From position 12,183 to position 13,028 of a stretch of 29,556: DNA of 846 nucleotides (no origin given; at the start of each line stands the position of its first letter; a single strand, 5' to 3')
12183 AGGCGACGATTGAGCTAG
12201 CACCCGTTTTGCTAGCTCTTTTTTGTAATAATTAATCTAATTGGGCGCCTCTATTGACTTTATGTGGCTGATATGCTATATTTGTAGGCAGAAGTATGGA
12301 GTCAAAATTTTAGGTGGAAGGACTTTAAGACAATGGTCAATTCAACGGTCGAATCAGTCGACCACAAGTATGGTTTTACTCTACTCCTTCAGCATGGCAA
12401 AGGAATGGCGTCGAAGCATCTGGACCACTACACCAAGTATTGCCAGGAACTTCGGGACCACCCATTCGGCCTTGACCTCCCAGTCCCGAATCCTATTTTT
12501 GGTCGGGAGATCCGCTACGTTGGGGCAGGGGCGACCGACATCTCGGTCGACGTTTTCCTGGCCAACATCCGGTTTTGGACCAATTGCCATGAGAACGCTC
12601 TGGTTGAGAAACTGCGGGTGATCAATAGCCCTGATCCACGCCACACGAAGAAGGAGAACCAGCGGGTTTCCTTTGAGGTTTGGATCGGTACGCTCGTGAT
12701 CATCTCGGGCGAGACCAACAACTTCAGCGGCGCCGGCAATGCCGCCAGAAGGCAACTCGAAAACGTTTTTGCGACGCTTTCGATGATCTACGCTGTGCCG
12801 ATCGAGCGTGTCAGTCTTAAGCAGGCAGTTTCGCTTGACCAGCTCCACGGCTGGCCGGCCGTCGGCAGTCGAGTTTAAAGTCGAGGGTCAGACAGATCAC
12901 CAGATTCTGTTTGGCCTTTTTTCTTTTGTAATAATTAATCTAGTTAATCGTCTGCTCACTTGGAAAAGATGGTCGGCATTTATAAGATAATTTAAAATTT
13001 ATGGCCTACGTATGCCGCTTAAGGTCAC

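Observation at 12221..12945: One-gene cassette bracketed by a perfect 19-bp direct repeat, each copy starting in a terminator T-tract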

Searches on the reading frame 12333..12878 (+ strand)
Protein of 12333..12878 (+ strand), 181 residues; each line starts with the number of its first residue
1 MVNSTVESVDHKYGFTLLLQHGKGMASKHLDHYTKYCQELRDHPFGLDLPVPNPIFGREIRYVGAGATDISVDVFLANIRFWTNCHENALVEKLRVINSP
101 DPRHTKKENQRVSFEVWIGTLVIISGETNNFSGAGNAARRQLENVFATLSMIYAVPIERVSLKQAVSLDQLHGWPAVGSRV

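Call 5: search_protein_families(library=pfam, proteins=[window:12333-12878:+], max_evalue=0.01)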
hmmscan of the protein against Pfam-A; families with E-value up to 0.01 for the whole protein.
window:12333-12878:+ (181 aa): 0 families

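Call 14: find_homologous_proteins(query=window:12333-12878:+)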
Query window:12333-12878:+ (181 aa): 2 proteins with E <= 0.001 among 57 candidates.
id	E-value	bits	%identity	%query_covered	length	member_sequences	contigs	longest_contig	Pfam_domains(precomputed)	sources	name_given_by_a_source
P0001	2.6e-118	410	100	100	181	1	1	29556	-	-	-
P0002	7.7e-40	155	47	94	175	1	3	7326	-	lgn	-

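Call 16: find_encoding_contigs(protein=P0002, flank=5000)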
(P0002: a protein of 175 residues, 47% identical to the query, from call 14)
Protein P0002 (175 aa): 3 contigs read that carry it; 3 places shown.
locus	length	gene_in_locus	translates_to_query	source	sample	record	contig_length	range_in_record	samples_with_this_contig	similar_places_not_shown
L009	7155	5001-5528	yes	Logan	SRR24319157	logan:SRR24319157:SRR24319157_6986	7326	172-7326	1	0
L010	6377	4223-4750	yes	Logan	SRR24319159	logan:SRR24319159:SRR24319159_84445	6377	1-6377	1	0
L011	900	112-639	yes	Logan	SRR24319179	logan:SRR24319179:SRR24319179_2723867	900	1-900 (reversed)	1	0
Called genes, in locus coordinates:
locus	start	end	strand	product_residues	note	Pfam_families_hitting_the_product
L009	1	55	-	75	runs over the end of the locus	?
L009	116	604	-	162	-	-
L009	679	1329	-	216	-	-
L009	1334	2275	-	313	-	PF01073:3Beta_HSD, PF01370:Epimerase, PF02719:Polysacc_synt_2, PF04321:RmlD_sub_bind, PF05368:NmrA, PF07993:NAD_binding_4 (weak), PF13460:NAD_binding_10, PF16363:GDP_Man_Dehyd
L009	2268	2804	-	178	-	PF01928:CYTH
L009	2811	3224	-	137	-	PF13396:PLDc_N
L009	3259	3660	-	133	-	PF01741:MscL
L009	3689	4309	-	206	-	PF03848:TehB, PF05175:MTS (weak), PF13489:Methyltransf_23, PF02353:CMAS (weak), PF13847:Methyltransf_31, PF08241:Methyltransf_11, PF08242:Methyltransf_12, PF13649:Methyltransf_25, +3 more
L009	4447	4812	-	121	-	-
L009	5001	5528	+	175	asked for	-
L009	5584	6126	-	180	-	PF02545:Maf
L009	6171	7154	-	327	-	?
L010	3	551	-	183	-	?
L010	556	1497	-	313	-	PF01073:3Beta_HSD, PF01370:Epimerase, PF02719:Polysacc_synt_2, PF04321:RmlD_sub_bind, PF05368:NmrA, PF07993:NAD_binding_4 (weak), PF13460:NAD_binding_10, PF16363:GDP_Man_Dehyd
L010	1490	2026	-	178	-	PF01928:CYTH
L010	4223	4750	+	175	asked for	-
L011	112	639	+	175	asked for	-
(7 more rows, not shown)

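Call 39: search_protein_representatives(alignment_id=A1)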
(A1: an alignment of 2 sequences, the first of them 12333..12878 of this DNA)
Query: 2 sequences, 181 profile positions. Proteins with E-value up to 0.001 (for the whole library): 133; up to 1e-10: 51; up to 1e-30: 12. The best 133 are listed.
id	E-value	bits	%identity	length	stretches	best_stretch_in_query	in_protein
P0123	7.1e-52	192.2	-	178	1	10-174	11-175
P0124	8.1e-45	169.2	-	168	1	17-173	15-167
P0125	5.1e-43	163.3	-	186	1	29-175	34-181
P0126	9.0e-40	152.7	-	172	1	13-174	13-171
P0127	6.1e-38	146.8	-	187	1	10-174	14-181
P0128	7.9e-37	143.2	-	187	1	12-173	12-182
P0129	1.5e-36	142.2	-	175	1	3-171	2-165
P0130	1.6e-34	135.6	-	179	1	8-172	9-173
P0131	5.0e-34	134.0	-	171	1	5-164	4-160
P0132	5.4e-34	133.9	-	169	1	2-164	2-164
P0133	5.6e-34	133.9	-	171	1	8-172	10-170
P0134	1.0e-33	133.0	-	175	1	3-161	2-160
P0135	1.2e-30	123.0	-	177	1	4-173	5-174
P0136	3.7e-29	118.2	-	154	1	26-166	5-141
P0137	1.0e-28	116.7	-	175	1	10-174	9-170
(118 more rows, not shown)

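Call 44: list_cluster_members(proteins=[P0123, P0124, P0125, P0126, P0127, P0128, P0129, P0130, P0131, P0132])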
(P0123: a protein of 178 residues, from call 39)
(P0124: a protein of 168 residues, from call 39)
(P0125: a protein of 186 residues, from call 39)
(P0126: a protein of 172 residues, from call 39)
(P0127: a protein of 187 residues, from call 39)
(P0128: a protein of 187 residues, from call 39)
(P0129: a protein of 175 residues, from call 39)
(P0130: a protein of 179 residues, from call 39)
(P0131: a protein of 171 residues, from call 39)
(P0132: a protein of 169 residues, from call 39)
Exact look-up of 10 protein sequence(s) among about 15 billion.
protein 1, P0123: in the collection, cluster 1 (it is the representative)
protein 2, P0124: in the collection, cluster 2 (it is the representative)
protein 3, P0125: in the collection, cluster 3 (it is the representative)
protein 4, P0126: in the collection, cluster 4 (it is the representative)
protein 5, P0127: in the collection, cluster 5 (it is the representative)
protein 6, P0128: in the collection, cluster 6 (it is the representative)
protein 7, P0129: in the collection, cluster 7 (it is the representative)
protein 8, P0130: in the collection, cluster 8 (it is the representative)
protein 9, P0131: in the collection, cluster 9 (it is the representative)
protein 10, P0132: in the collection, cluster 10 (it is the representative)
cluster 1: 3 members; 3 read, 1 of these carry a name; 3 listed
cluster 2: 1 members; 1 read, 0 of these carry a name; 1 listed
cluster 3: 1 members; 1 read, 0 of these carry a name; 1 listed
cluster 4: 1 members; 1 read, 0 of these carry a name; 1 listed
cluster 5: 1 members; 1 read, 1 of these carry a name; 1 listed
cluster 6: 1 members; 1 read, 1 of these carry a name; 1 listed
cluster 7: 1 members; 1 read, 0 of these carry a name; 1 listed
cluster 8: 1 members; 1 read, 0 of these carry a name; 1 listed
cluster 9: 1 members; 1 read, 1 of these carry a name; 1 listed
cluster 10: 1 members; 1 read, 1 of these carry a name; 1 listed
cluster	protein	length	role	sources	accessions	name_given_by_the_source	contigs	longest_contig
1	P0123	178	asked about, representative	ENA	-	-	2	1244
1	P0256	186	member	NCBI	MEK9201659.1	MAG: hypothetical protein AAB944_01675, partial [Patescibacteria group bacterium]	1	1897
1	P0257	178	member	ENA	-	-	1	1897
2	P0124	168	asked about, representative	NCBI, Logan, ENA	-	-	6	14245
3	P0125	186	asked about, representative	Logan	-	-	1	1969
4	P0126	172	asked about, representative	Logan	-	-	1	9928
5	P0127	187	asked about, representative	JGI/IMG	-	hypothetical protein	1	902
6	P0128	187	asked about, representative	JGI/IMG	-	hypothetical protein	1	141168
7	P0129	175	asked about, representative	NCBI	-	-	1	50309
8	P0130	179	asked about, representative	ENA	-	-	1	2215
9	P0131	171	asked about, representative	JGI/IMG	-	hypothetical protein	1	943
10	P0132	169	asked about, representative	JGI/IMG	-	hypothetical protein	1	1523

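Call 46: find_encoding_contigs(protein=P0128, flank=4000, max_places=1)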
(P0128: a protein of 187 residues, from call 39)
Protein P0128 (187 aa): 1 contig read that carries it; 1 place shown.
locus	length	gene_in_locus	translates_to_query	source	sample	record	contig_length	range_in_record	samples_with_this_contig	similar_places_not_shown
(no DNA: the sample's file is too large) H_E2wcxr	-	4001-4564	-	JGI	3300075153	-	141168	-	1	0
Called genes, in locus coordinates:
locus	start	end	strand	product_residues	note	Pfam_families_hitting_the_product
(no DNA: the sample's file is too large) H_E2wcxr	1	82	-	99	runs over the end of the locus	-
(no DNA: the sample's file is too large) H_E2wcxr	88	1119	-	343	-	PF00044:Gp_dh_N, PF02800:Gp_dh_C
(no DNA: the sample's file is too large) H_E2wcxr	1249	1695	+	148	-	-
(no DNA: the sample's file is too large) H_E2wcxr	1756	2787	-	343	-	PF01180:DHO_dh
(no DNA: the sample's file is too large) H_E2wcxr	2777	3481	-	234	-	PF14360:PAP2_C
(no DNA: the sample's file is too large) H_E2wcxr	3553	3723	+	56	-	-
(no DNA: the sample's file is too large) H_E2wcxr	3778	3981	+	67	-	-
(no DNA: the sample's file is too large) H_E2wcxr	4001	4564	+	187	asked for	-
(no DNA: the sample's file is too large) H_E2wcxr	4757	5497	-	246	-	-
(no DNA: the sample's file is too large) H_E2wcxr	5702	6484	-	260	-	-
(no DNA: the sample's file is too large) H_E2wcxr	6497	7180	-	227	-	PF13485:Peptidase_MA_2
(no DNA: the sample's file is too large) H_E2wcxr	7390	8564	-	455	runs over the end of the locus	PF04055:Radical_SAM, PF13353:Fer4_12 (weak), PF13186:SPASM (weak)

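Call 47: find_encoding_contigs(protein=P0129, flank=4000, max_places=1)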
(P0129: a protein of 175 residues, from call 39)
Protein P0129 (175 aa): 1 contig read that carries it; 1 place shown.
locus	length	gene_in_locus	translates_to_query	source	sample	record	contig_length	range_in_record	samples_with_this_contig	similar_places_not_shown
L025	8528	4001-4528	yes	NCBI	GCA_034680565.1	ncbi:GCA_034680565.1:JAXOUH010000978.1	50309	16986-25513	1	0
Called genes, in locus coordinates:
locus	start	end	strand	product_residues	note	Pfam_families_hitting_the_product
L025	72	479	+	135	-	-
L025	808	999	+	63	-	-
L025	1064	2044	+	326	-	PF01636:APH, PF03881:Fructosamin_kin (faint)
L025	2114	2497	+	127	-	PF07237:DUF1428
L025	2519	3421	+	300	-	PF06983:3-dmu-9_3-mt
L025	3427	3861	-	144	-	PF01451:LMWPc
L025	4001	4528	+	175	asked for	-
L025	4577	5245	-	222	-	PF00483:NTP_transferase, PF12804:NTP_transf_3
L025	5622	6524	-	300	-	PF02661:Fic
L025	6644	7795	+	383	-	PF13439:Glyco_transf_4, PF13579:Glyco_trans_4_4 (weak), PF00534:Glycos_transf_1, PF13692:Glyco_trans_1_4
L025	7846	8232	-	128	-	PF01471:PG_binding_1 (weak)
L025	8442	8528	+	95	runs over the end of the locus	-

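Call 48: find_encoding_contigs(protein=P0124, flank=4000, max_places=2)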
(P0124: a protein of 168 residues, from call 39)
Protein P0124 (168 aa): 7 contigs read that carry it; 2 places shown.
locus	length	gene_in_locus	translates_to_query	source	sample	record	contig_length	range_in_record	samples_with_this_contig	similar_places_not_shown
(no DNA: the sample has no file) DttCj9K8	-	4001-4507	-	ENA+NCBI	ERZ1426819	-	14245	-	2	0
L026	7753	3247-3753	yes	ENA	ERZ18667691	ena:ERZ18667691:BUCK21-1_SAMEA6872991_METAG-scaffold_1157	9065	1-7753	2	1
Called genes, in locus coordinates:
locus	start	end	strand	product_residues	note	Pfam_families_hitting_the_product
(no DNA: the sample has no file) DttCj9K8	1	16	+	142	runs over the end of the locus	-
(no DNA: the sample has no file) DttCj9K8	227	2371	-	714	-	PF02518:HATPase_c, PF00204:DNA_gyraseB, PF01751:Toprim, PF00986:DNA_gyraseB_C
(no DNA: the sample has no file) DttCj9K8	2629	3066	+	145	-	-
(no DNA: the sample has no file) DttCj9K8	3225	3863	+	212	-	-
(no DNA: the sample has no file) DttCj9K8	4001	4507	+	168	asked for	-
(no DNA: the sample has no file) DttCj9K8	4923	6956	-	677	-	PF03483:B3_4, PF03484:B5, PF17759:tRNA_synthFbeta, PF03147:FDX-ACB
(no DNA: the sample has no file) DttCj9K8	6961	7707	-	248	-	PF01409:tRNA-synt_2d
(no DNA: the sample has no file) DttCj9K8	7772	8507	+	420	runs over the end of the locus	PF13506:Glyco_transf_21, PF03142:Chitin_synth_2 (faint), PF13641:Glyco_tranf_2_3, PF00535:Glycos_transf_2, PF10111:Glyco_tranf_2_2, PF13632:Glyco_trans_2_3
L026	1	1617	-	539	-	?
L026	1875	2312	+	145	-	-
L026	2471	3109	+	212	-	-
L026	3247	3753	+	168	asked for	-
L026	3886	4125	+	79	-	-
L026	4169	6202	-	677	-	PF03483:B3_4, PF03484:B5, PF17759:tRNA_synthFbeta, PF03147:FDX-ACB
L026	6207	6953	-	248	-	PF01409:tRNA-synt_2d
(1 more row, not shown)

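Call 50: predict_structure(alignment_id=A2)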
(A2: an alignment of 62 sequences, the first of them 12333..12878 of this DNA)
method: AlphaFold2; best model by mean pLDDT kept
length: 181 residues; sequences in the alignment: 62
mean_pLDDT: 89.9   pTM: 0.86
mean pLDDT of the five models: 89.9, 89.7, 88.9, 88.9, 88.5
residues with pLDDT >= 90: 137; 70-90: 23; 50-70: 15; < 50: 6
segments of 3 or more residues with pLDDT < 50: 1-3
pLDDT, mean of each block of 10 residues (from residue 1): 69 95 66 92 97 96 94 95 91 98 92 97 95 96 98 98 92 60 51
secondary structure, 60 per line:
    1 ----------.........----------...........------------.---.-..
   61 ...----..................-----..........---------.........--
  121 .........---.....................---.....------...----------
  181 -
elements in order: H11-19 H30-36 E37-40 E59-63 H68-85 E91-100 E110-118 E121-129 H133-153 E157-161

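Call 54: fold_search(model_id=the predicted structure, library=pdb)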
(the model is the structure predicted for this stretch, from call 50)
No match with E <= 0.001 here; weaker rows may still be real.
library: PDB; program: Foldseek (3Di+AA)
matches with E <= 10: 500; with E <= 0.001: 0
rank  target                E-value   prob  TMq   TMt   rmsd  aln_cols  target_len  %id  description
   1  9bh5_Ck               3.5e-02  0.41  0.20  0.39   6.1        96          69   12  High-resolution C. elegans 80S ribosome structure - class 1 (released 2024-09-04)
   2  3jcf_A                4.2e-02  0.30  0.22  0.13  14.0       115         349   14  Cryo-EM structure of the magnesium channel CorA in the closed symmetric magnesium-bound state (released 2016-02-17)
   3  6az3_k                4.4e-02  0.33  0.20  0.36   7.8       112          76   10  Cryo-EM structure of of the large subunit of Leishmania ribosome bound to paromomycin (released 2017-12-06)
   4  1wn9                  4.7e-02  0.97  0.40  0.54   5.2       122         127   14  Crystal structure of the hypothetical protein TT1805 from Thermus thermophillus HB8 (released 2005-01-28)
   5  2bbh                  5.0e-02  0.28  0.21  0.18  13.5       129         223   14  X-ray structure of T.maritima CorA soluble domain (released 2005-12-13)
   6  2bbj_A                5.0e-02  0.33  0.22  0.14  14.1       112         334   13  Crystal structure of the CorA Mg2+ transporter (released 2005-12-13)
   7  7pzy_AL               5.7e-02  0.60  0.24  0.46   5.5       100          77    8  Structure of the vacant Candida albicans 80S ribosome (released 2022-05-18)
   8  7qsk_C                6.4e-02  0.21  0.25  0.23  17.3       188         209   10  Bovine complex I in lipid nanodisc, Active-Q10 (released 2022-05-25)
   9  9v1i_ln               6.8e-02  0.57  0.22  0.46   5.7        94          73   13  Cryo- EM structure of ribosomal large subunit (LSU) from Entamoeba histolytica at 2.8 angstrom resolution (released 2025-10-08)
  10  8tmj_B                7.7e-02  0.33  0.22  0.13  12.6       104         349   13  Cryo-EM structure of CorA in complex with conformation-specific synthetic antibody C18 and 100 uM MgCl2, State MG0.1-2 (released 2025-02-12)
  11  8tmb_D                8.2e-02  0.33  0.22  0.13  13.6       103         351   14  Cryo-EM structure of CorA in complex with conformation-specific synthetic antibody C12 and 20 mM MgCl2, State MG20-1 (released 2025-02-12)
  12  3jcg_E                8.7e-02  0.23  0.23  0.14  14.2       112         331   12  Cryo-EM structure of the magnesium channel CorA in the magnesium-free, asymmetric open state I (released 2016-02-17)
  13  8ove_Bp               8.7e-02  0.30  0.22  0.38   5.7       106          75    8  CRYO-EM STRUCTURE OF TRYPANOSOMA BRUCEI PROCYCLIC FORM 80S RIBOSOME : TB11CS6H1 snoRNA mutant (released 2023-11-29)
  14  2iub_G                9.2e-02  0.25  0.21  0.13  12.8       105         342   13  Crystal structure of a divalent metal ion transporter CorA at 2.9 A resolution. (released 2006-08-03)
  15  4i0u_B                9.2e-02  0.28  0.22  0.13  12.7       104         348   13  Improved structure of Thermotoga maritima CorA at 2.7 A resolution (released 2013-03-06)
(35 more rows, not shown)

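Call 57: search_protein_families(library=phrogs, proteins=[window:12333-12878:+], max_evalue=0.01)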
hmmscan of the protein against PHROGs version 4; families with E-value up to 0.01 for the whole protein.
window:12333-12878:+ (181 aa): 0 families

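Call 58: search_protein_families(library=padloc, proteins=[window:12333-12878:+], max_evalue=0.01)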
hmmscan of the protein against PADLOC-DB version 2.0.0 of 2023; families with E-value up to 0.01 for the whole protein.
window:12333-12878:+ (181 aa): 0 families

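Call 77: search_protein_families(library=ncbifam, proteins=[window:12333-12878:+], max_evalue=0.001)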
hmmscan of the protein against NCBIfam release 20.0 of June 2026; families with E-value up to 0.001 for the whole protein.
window:12333-12878:+ (181 aa): 0 families
